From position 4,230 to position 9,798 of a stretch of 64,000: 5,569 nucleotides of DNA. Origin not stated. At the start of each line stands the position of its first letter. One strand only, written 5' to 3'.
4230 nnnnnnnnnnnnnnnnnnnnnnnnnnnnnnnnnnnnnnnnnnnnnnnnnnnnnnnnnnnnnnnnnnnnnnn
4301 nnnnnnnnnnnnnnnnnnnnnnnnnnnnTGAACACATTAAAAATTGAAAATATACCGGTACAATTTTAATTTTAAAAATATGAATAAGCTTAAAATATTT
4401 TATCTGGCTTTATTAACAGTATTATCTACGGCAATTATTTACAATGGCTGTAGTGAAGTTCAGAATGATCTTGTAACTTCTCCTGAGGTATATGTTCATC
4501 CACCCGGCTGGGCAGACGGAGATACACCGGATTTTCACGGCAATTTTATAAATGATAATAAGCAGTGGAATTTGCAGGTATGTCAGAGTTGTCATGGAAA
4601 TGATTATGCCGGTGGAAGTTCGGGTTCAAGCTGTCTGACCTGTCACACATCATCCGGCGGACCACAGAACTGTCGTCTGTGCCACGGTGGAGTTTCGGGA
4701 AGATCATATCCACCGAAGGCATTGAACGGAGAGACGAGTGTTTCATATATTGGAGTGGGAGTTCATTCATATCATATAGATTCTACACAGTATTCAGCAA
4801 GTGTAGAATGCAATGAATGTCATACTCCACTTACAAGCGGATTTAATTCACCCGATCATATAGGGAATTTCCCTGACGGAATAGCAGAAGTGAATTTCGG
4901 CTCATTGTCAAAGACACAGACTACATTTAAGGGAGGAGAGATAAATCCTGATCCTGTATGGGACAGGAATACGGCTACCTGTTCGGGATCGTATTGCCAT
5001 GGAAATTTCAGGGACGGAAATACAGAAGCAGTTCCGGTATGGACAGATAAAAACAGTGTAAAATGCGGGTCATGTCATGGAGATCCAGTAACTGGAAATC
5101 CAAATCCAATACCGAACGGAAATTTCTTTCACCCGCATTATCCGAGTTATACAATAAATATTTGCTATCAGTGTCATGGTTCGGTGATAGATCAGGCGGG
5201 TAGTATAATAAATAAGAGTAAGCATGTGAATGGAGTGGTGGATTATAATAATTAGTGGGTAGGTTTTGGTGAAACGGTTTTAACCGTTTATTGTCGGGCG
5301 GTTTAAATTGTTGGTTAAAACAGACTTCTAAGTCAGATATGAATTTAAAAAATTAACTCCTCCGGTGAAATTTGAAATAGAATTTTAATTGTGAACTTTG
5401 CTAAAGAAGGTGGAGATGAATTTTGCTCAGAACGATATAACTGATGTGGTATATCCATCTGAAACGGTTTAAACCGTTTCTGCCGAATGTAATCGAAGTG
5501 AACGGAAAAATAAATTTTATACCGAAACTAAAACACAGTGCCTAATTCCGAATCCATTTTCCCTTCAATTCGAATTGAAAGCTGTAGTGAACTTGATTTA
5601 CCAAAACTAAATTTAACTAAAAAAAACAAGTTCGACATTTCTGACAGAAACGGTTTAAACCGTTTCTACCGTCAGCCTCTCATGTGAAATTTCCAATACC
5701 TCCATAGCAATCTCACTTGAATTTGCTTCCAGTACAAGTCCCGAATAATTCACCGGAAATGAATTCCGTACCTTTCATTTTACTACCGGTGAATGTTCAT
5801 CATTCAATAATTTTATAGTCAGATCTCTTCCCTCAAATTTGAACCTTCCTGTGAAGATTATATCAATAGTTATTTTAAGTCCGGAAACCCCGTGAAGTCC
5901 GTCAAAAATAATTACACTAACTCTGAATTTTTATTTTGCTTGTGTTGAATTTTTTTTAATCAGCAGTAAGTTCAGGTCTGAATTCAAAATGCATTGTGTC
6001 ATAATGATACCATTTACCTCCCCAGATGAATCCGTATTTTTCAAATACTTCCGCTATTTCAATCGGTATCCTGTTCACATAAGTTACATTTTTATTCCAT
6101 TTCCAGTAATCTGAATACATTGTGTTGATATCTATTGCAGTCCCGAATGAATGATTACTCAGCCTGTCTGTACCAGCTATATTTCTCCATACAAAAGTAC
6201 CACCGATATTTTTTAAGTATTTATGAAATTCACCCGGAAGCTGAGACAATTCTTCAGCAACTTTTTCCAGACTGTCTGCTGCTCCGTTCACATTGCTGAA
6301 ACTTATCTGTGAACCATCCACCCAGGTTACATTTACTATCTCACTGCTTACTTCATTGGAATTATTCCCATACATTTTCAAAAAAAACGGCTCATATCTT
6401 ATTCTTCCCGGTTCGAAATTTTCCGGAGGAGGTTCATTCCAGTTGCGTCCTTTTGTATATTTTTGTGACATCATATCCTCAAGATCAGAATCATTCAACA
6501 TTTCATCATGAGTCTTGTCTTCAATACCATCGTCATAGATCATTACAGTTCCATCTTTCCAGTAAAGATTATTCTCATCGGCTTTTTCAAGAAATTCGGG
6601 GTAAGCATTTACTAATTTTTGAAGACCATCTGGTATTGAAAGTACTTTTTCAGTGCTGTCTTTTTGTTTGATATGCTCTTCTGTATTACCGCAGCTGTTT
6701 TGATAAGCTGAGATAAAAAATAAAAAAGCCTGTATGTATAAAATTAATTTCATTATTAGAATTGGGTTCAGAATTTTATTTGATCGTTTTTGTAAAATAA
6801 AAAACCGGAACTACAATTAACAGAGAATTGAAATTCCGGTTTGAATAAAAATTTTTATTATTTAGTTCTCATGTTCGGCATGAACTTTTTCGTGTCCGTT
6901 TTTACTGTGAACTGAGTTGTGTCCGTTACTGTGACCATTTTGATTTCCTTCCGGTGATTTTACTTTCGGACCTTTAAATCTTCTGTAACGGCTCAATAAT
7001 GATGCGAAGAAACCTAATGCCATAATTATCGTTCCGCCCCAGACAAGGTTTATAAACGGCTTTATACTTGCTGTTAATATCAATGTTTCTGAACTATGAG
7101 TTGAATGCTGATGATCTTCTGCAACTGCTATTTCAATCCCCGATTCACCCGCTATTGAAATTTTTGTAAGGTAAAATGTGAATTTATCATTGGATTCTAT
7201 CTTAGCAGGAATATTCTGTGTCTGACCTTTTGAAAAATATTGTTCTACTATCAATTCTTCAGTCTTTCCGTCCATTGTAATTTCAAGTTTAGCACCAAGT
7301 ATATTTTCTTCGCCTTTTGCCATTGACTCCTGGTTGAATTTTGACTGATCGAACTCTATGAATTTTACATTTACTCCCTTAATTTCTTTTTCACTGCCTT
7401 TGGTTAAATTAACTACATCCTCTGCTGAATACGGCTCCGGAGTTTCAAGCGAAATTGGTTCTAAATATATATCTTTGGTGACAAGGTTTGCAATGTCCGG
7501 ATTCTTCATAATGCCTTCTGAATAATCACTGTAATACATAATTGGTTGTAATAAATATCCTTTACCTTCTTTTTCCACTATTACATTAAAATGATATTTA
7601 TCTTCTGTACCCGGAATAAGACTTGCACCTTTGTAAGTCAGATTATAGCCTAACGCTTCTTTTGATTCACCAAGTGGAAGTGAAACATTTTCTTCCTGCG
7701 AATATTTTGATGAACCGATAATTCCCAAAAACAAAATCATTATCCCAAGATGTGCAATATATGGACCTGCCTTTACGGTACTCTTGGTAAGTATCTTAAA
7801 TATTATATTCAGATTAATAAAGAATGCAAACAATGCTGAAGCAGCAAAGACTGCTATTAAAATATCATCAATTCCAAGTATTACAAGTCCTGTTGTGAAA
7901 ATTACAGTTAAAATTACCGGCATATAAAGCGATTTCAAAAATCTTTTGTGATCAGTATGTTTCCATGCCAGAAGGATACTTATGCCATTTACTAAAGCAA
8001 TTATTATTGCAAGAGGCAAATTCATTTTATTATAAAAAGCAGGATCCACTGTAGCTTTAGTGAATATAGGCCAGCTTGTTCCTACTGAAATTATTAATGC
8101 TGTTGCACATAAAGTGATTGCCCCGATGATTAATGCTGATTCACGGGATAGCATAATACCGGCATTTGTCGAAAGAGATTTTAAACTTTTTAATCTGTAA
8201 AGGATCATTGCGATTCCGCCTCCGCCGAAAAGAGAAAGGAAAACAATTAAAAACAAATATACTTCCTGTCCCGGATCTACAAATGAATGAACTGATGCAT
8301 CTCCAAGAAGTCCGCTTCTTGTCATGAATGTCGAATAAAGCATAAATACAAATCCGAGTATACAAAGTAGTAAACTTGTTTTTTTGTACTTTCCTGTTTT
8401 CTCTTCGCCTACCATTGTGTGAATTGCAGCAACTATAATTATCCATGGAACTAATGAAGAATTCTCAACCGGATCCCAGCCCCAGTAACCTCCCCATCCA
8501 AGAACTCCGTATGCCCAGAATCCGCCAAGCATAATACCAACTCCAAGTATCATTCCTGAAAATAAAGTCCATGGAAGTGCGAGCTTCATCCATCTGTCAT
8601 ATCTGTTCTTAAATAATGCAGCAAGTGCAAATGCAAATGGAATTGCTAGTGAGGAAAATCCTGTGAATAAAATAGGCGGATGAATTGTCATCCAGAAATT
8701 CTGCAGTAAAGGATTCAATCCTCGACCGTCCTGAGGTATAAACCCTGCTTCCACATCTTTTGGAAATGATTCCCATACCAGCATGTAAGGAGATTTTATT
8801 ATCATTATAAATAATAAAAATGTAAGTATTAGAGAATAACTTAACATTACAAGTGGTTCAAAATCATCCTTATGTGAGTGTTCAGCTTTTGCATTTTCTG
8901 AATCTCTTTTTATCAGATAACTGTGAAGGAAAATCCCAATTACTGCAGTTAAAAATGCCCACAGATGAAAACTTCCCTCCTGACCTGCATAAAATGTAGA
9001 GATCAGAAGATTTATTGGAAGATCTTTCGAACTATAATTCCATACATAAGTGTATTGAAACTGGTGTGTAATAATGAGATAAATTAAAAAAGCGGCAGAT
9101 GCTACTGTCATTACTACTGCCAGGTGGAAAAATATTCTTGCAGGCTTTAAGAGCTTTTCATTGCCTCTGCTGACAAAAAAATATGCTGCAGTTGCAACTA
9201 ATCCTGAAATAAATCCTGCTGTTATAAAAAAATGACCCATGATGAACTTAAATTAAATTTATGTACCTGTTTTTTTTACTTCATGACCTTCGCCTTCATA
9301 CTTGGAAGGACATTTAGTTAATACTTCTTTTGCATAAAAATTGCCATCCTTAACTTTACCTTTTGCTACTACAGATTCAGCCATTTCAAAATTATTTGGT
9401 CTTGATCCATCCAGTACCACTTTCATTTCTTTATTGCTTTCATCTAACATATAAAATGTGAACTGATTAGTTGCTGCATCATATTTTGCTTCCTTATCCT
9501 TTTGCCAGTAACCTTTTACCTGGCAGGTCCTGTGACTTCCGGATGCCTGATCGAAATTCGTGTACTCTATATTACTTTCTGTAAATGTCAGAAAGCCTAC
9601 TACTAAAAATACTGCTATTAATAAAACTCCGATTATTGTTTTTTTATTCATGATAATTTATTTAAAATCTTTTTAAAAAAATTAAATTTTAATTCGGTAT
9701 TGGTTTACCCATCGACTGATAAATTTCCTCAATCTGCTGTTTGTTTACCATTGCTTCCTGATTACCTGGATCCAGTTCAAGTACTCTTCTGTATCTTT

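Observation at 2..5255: Possible complete quinol-to-surface electron conduit: cytochrome b, two tetrahaem carriers, then a porin / 14-haem / lipoprotein-haem triad in the Geobacter porin-cytochrome gene order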

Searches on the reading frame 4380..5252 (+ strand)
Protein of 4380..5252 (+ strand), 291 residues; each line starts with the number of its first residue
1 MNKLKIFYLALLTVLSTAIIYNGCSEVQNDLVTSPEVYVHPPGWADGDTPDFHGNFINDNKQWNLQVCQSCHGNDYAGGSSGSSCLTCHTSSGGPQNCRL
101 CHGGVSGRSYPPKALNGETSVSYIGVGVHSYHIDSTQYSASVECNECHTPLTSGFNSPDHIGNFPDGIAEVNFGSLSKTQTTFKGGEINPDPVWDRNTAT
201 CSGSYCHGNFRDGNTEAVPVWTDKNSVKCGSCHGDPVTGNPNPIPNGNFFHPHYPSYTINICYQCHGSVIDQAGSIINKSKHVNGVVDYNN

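Call 4: search_protein_families(library=pfam, proteins=[window:4380-5252:+], max_evalue=0.1)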
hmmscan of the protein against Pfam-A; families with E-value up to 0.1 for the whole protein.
window:4380-5252:+ (291 aa): 5 families
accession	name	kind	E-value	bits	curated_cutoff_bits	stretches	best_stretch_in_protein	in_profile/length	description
PF09698.15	GSu_C4xC__C2xCH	-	2.1e-06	28.8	21.7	1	200-233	1-36/36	Geobacter CxxxxCH...CXXCH motif (GSu_C4xC__C2xCH)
PF14522.11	Cytochrome_C7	-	4.9e-06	26.7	24.8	0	204-266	17-66/67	Cytochrome c7 and related cytochrome c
PF14537.11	Cytochrom_c3_2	-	0.0001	23.1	25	0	224-274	4-41/79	Cytochrome c3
PF22113.1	Mtrc-MtrF_II-IV_dom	-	0.0018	18.2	30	0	66-164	7-104/176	Outer membrane cytochrome MtrC/MtrF-like, domains II/IV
PF13442.11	Cytochrome_CBB3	-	0.068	13.9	27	0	96-115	12-32/68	Cytochrome C oxidase, cbb3-type, subunit III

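Call 5: search_protein_families(library=ncbifam, proteins=[window:4380-5252:+], max_evalue=0.1)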
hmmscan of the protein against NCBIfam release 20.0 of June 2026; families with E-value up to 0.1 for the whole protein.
window:4380-5252:+ (291 aa): 2 families
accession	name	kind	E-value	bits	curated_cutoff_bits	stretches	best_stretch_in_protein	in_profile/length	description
TIGR01904.2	GSu_C4xC__C2xCH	domain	3.1e-12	46.1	27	1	192-240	15-63/73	CxxxxCH/CxxCH domain c-type cytochrome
TIGR03508.1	decahem_SO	subfamily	0.032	13.7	192.2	0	52-74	21-43/258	DmsE family decaheme c-type cytochrome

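Call 51: search_solved_structures(query=window:4380-5252:+, max_evalue=1)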
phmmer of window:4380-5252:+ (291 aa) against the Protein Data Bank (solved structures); distinct sequences matched with E-value up to 1: 1.
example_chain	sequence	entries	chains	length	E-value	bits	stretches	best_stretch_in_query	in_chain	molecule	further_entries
7b21_AAA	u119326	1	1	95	0.26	13.7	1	61-87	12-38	Carbohydrate binding protein, putative, cbp2D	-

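Call 89: search_solved_structures(query=A3, max_evalue=0.1)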
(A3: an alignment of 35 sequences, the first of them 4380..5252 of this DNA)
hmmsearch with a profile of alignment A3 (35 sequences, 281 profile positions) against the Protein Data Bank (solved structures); distinct sequences matched with E-value up to 0.1: 2.
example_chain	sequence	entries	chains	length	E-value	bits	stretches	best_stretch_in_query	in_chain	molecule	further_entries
1h1o_A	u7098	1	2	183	0.0077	18.6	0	163-274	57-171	CYTOCHROME C-552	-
8ydm_C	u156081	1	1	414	0.016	17.6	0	133-204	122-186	Cytochrome c-554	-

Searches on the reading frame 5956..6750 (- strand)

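Call 59: search_protein_families(library=pfam, proteins=[window:5956-6750:-], max_evalue=1)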
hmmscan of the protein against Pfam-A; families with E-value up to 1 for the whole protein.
window:5956-6750:- (264 aa): 4 families
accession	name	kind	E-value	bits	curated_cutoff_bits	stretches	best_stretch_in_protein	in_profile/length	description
PF13539.11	Peptidase_M15_4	-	2.4e-22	79.7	25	1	192-256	1-69/70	D-alanyl-D-alanine carboxypeptidase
PF02557.22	VanY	-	0.093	13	25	1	197-244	63-109/132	D-alanyl-D-alanine carboxypeptidase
PF06904.17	Extensin-like_C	-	0.11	13.1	25.4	1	184-211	84-113/176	Extensin-like protein C-terminus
PF11834.13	KHA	-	0.24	11.9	29.6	1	26-68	11-51/67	KHA, dimerisation domain of potassium ion channel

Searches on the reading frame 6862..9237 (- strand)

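Call 59: search_protein_families(library=pfam, proteins=[window:6862-9237:-], max_evalue=1)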
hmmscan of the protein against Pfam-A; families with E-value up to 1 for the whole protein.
window:6862-9237:- (791 aa): 4 families
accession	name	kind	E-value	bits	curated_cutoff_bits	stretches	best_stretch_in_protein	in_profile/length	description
PF16327.10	CcmF_C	-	7.5e-33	114.6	28.7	2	332-591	2-280/323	Cytochrome c-type biogenesis protein CcmF C-terminal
PF01578.25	Cytochrom_C_asm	-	7.9e-30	104.5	29.9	1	119-309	27-210/212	Cytochrome C assembly protein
PF05140.19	ResB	-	1.8e-06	27.5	24.6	2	489-529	151-191/486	ResB-like family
PF23647.2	TRAPPC13_M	-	0.23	12.4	27.7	1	581-626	21-66/125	Trafficking protein particle complex subunit 13, middle domain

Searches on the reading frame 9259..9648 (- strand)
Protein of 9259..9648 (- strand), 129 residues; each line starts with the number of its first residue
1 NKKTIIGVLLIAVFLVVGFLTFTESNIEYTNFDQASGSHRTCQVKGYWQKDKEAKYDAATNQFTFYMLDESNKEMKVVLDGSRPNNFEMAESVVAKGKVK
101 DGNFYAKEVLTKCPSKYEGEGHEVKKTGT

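Call 59: search_protein_families(library=pfam, proteins=[window:9259-9648:-], max_evalue=1)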
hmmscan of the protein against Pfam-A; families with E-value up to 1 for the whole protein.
window:9259-9648:- (129 aa): 4 families
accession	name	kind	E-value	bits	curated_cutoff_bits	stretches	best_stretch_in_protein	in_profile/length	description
PF03100.22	CcmE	-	1.8e-15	57.5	24.6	1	34-118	14-97/99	CcmE domain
PF20559.3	DUF6770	-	0.0031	16.5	27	1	20-82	22-85/520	Family of unknown function (DUF6770)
PF16900.11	REPA_OB_2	-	0.041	14.3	27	1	59-111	36-89/98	Replication protein A OB domain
PF16103.11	DUF4822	-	0.12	13.1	25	0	54-74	33-53/123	Domain of unknown function (DUF4822)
